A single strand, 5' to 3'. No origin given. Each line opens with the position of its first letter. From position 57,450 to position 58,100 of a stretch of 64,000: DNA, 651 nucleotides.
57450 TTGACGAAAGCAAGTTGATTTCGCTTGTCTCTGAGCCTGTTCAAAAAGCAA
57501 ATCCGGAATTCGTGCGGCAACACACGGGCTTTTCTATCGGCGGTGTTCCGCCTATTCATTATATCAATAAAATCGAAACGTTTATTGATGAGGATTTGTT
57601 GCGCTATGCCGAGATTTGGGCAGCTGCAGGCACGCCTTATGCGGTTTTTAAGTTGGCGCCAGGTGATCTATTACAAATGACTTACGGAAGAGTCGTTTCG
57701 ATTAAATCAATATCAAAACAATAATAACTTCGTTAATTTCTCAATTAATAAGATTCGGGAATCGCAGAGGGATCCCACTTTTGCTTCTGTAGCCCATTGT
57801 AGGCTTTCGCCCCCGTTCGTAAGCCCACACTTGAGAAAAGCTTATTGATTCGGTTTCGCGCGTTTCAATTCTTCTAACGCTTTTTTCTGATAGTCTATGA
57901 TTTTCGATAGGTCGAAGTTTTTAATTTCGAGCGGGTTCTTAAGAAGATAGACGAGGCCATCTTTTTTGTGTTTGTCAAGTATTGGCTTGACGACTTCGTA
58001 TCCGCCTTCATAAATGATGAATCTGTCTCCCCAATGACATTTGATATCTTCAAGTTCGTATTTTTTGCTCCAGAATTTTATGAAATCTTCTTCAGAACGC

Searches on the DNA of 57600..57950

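Call 38: search_rna_families(source=window, start=57600, end=57950, threshold=evalue, max_evalue=10, show_alignments=2)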
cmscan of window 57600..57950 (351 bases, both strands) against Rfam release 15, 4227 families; matches with E-value up to 10: 0.
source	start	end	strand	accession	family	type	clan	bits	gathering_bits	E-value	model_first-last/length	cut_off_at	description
